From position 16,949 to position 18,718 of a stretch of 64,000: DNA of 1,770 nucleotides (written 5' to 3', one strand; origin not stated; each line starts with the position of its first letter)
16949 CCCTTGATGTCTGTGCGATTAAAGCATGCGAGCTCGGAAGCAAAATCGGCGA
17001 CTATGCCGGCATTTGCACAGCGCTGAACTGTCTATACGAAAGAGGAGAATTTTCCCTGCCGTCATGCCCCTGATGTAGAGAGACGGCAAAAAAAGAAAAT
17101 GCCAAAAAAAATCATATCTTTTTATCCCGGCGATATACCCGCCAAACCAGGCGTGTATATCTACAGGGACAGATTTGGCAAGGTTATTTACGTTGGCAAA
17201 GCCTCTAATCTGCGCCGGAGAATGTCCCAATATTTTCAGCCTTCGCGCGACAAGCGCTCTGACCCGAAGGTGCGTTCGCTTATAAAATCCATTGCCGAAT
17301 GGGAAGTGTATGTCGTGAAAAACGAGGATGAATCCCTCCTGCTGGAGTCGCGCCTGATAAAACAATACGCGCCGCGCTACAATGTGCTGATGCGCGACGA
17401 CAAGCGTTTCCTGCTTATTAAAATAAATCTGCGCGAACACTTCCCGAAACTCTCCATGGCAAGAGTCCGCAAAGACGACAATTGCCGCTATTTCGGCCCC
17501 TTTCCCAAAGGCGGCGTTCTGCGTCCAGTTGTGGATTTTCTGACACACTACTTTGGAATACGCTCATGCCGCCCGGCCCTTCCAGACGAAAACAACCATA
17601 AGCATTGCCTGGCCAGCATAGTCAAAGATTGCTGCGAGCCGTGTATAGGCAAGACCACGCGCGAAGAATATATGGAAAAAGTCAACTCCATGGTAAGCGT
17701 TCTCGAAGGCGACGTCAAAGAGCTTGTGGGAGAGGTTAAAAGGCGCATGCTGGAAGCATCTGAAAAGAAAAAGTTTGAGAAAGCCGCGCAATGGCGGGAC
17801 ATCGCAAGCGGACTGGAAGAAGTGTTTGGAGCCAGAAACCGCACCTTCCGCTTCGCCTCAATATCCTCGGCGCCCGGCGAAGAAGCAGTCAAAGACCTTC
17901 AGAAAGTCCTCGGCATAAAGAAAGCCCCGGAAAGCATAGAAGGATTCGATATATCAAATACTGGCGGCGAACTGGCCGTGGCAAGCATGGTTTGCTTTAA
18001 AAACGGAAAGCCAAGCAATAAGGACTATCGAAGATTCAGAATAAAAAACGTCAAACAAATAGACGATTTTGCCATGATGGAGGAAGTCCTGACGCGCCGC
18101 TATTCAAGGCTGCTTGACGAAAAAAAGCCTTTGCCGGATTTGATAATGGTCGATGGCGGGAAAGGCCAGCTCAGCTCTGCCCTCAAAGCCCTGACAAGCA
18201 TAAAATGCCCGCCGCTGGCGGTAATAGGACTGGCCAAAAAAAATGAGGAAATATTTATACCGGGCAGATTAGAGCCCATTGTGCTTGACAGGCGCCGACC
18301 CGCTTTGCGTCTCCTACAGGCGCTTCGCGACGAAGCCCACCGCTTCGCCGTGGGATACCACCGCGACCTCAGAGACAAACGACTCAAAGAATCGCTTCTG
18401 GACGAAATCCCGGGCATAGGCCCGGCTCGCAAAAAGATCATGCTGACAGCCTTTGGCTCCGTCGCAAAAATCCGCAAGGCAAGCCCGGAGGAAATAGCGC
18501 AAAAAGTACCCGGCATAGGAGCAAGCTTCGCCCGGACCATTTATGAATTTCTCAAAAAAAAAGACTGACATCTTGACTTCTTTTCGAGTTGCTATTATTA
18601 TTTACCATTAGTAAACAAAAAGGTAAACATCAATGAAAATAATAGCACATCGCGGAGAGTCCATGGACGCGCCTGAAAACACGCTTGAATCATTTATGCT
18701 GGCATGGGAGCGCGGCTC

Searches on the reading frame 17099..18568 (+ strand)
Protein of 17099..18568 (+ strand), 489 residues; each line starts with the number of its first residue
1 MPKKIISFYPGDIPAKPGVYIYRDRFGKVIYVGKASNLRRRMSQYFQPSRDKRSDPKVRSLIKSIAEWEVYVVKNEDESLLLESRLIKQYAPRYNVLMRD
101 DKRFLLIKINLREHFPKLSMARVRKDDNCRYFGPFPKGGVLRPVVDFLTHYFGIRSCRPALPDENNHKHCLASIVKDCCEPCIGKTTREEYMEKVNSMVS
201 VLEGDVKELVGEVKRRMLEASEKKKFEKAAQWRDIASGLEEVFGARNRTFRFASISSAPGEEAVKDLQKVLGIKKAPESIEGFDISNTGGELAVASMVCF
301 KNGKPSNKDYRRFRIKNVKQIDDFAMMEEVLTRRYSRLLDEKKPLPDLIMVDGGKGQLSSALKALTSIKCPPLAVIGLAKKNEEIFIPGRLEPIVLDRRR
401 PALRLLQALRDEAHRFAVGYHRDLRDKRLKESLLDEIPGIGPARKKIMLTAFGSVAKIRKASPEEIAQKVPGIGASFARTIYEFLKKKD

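Call 62: find_related_loci(query=window:17099-18568:+, collection=genome_contigs, flank=8000)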
Query window:17099-18568:+ (489 aa) in genome_contigs; peptide patterns used: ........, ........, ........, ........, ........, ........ (x = any residue, [..] = any of these).
553 stretches matched a pattern; 389 encode a relative of the query (tblastn E <= 1e-3); the best 80 are kept; 80 distinct loci.
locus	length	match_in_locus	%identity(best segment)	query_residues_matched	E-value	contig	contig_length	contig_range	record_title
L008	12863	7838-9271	66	8-487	0e+0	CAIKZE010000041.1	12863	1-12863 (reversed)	MAG: uncultured Lentisphaeria bacterium isolate AlinenLipids_bin-4837 genome assembly, contig: bin-4837:041/506, whole g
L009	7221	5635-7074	58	4-483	0e+0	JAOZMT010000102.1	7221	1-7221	MAG: Victivallales bacterium isolate GMC3.metabat2.72 GMC3_4492_length_7221_cov_19.931342, whole genome shotgun sequence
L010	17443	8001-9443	58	4-484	0e+0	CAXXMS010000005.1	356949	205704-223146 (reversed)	MAG: Victivallales bacterium isolate d8e49a7d-28d4-4d0c-9e9d-00e207667c8a genome assembly, contig: contig_5, whole genom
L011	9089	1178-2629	57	8-489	0e+0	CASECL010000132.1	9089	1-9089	uncultured bacterium isolate Batch5_idba_bin.935 genome assembly, contig: Batch5_idba_bin.935.fa_k87_15312581, whole gen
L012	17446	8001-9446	52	8-489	8e-171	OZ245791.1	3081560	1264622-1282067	MAG: Victivallales bacterium isolate 31a4d9ff-eb2b-44ba-b10b-e3ac66b60536 genome assembly, chromosome: 1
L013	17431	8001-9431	50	7-488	2e-160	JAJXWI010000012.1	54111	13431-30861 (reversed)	MAG: bacterium isolate BP5.bin76 NODE_896_length_54111_cov_2.137022, whole genome shotgun sequence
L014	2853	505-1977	48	1-488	1e-161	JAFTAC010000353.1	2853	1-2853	MAG: Victivallales bacterium isolate RGIG3631 Goat_Rumen.Co__c1424712, whole genome shotgun sequence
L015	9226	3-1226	62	82-489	1e-167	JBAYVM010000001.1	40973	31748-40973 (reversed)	MAG: Victivallaceae bacterium isolate SO_2016_LW3_6 scaffold01427_LW162_2016, whole genome shotgun sequence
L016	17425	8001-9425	42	13-488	2e-113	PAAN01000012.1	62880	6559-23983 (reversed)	MAG: Coraliomargarita sp. isolate NAT145 4539, whole genome shotgun sequence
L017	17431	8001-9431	43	12-489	3e-108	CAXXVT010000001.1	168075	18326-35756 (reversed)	MAG: Opitutales bacterium isolate 410b8f2b-6cbb-4c8a-be29-a4919bf524a0 genome assembly, contig: contig_1, whole genome s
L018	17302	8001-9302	42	11-445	9e-106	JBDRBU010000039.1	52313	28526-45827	MAG: Candidatus Firestonebacteria bacterium isolate MEGAHIT-group-1.147 k141_2013300, whole genome shotgun sequence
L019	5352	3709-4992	38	11-431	2e-88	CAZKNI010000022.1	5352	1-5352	MAG TPA_asm: uncultured Phycisphaerae bacterium isolate binchicken_co219_358 genome assembly, contig: k141_870103, whole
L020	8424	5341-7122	56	13-487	5e-70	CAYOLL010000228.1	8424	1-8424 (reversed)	MAG TPA_asm: uncultured Gemmatimonadota bacterium isolate binchicken_co186_292 genome assembly, contig: NODE_11609_lengt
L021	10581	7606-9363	51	9-486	8e-65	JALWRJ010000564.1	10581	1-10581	MAG: Cyclobacteriaceae bacterium isolate M2_metabat1_scaf2bin.207 M2_NODE_8782_length_10581_cov_2.769275, whole genome s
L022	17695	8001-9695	51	13-468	9e-65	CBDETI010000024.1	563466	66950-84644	MAG: Cyclobacteriaceae bacterium isolate 49bf6606-11c5-4a96-a403-fa4eb5164111 genome assembly, contig: contig_24, whole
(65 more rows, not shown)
